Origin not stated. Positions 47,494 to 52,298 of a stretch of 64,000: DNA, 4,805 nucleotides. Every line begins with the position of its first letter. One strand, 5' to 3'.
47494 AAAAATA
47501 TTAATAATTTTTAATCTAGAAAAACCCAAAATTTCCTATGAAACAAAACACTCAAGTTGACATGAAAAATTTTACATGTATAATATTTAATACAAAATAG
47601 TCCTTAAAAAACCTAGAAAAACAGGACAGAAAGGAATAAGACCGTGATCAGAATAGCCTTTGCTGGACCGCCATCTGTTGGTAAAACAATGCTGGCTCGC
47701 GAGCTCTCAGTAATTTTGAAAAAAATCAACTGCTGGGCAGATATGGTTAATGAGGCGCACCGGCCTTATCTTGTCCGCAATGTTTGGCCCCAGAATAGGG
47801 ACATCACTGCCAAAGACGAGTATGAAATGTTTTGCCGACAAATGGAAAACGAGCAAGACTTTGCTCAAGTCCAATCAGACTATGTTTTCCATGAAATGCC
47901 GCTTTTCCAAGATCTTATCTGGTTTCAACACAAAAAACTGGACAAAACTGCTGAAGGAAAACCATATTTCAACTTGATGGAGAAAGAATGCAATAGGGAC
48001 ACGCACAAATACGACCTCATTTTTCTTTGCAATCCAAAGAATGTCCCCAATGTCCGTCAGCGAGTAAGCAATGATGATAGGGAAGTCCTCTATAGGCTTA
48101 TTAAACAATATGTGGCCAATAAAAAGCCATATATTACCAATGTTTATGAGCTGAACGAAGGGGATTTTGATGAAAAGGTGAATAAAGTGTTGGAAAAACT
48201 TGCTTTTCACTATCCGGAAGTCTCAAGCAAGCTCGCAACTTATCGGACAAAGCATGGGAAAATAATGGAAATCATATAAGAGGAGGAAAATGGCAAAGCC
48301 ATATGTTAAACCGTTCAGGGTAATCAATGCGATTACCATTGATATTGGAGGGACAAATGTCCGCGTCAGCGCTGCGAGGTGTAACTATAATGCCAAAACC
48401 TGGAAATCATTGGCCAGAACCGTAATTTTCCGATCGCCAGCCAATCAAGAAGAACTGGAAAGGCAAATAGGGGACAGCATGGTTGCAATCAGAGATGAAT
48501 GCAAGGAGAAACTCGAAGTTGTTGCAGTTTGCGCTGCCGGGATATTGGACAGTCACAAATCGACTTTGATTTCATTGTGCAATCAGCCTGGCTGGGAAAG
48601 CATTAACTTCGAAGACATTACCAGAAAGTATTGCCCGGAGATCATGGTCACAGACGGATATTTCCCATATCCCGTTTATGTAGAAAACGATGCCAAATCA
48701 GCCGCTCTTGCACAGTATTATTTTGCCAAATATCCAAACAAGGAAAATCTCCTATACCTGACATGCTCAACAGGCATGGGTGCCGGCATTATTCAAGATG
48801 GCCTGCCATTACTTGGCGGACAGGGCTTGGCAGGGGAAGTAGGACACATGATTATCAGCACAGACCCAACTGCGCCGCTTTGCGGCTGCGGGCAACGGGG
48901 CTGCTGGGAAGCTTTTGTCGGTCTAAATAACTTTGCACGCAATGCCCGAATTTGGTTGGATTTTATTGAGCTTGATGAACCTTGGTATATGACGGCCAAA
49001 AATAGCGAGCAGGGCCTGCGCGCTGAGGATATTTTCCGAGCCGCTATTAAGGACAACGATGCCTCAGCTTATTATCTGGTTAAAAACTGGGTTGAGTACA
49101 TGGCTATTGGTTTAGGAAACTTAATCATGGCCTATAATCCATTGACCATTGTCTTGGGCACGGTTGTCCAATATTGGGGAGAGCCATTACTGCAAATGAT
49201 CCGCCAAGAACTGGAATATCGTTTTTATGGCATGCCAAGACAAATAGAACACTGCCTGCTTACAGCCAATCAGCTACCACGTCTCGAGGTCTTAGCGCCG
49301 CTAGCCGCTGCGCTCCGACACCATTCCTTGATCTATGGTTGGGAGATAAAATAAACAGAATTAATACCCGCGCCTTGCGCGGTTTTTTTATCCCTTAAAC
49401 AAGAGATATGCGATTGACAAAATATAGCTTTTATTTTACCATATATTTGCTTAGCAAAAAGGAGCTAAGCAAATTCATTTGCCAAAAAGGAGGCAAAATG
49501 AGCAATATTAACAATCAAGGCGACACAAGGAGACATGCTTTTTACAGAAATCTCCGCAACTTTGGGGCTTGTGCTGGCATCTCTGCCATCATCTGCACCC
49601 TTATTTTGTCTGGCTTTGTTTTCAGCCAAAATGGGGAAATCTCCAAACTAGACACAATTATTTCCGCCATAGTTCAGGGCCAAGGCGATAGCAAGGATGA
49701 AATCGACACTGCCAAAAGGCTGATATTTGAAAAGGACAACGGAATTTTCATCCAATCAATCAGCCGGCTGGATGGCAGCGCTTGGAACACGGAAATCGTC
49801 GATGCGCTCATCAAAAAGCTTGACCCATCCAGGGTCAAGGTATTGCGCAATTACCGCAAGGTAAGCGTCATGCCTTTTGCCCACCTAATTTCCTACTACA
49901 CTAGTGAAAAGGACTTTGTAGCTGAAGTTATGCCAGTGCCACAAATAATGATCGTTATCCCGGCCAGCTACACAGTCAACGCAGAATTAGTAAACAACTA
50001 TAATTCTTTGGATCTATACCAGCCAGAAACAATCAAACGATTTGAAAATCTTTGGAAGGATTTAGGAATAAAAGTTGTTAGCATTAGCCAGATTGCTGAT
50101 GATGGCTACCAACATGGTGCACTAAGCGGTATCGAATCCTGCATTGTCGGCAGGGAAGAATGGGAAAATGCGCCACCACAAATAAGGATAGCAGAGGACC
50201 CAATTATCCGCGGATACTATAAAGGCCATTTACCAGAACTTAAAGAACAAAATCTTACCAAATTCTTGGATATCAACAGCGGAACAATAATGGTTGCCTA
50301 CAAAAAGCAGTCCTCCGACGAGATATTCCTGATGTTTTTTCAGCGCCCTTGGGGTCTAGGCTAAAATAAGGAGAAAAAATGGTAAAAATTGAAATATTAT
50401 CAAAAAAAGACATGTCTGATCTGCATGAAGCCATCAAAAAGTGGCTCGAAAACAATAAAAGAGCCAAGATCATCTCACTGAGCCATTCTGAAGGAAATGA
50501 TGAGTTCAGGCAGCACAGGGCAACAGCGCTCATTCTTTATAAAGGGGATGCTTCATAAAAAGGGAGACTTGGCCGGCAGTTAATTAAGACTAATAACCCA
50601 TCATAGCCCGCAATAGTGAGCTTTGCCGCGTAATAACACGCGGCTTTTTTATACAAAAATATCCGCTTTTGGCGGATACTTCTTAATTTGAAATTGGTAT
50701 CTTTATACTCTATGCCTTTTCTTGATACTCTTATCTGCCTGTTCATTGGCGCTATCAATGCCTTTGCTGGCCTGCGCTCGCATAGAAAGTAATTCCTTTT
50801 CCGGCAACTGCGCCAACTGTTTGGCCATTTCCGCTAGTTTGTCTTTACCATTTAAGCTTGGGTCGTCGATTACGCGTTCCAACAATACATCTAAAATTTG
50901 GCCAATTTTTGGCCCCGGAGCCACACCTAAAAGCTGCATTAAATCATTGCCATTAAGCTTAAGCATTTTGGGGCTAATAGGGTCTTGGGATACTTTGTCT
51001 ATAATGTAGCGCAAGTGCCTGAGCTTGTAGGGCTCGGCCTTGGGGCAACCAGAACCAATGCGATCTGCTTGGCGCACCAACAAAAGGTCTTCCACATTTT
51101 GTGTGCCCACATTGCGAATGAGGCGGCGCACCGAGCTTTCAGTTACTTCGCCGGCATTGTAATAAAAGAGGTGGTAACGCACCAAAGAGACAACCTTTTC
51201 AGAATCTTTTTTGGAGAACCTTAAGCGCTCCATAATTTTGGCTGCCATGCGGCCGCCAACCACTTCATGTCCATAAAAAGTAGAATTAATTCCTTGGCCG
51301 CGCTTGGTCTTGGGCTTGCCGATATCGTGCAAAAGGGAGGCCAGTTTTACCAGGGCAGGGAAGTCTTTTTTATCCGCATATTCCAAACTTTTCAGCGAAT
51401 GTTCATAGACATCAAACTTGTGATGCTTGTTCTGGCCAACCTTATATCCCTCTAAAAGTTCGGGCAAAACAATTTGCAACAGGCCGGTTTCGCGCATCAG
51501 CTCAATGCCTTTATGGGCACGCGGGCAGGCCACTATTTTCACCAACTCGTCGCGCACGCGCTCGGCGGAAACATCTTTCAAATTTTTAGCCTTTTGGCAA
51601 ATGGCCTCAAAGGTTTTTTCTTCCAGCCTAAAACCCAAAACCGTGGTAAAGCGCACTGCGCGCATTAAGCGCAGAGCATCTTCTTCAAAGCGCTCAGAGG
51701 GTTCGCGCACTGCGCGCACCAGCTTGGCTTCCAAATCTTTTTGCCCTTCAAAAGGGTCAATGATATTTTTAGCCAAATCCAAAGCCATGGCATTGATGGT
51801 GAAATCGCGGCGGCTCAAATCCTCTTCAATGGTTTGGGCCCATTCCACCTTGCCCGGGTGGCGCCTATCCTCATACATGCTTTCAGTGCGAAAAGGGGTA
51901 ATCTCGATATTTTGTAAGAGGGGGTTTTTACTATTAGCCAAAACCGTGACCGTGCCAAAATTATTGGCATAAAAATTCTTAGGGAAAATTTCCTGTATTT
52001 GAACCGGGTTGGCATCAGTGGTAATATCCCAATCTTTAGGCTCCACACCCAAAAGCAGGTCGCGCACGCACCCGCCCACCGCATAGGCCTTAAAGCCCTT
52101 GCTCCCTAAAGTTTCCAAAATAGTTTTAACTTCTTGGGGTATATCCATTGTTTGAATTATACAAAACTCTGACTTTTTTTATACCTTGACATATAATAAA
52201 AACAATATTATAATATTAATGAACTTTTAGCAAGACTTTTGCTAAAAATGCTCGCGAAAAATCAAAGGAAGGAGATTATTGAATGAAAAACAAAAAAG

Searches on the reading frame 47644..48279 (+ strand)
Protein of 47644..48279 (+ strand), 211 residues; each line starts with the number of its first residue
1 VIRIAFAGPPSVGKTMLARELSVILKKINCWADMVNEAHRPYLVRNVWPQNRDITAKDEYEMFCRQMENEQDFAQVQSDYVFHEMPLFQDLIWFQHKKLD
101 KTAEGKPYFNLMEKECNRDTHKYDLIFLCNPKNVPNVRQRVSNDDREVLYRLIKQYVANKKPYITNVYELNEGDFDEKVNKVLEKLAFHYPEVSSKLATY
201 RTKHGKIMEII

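Call 8: search_protein_families(library=pfam, proteins=[window:47644-48279:+], max_evalue=0.001)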
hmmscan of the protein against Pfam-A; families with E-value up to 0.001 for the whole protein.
window:47644-48279:+ (211 aa): 1 family
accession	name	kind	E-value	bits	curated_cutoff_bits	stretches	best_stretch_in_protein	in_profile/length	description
PF13521.12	AAA_28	-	4e-12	47.1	27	1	3-164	1-154/164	AAA domain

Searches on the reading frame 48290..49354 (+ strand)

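Call 8: search_protein_families(library=pfam, proteins=[window:48290-49354:+], max_evalue=0.001)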
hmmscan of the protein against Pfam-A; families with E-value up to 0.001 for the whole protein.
window:48290-49354:+ (354 aa): 1 family
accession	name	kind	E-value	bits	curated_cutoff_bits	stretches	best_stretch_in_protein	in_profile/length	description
PF00480.26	ROK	-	3e-42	145.6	22.9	1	15-318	2-268/294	ROK family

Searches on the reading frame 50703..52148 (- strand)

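Call 8: search_protein_families(library=pfam, proteins=[window:50703-52148:-], max_evalue=0.001)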
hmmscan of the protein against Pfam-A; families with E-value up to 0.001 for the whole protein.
window:50703-52148:- (481 aa): 4 families
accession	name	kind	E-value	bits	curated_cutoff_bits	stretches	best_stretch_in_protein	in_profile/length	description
PF01743.26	PolyA_pol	-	2.1e-37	128.7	23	1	21-145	1-126/126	Poly A polymerase head domain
PF12627.12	PolyA_pol_RNAbd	-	1.9e-22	79.2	22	1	172-231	1-60/64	Probable RNA and SrmB- binding site of polymerase A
PF01966.28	HD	-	2.5e-12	47.5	22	1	247-364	1-113/116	HD domain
PF13735.12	tRNA_NucTran2_2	-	2.5e-10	41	27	1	302-441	24-148/149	tRNA nucleotidyltransferase domain 2 putative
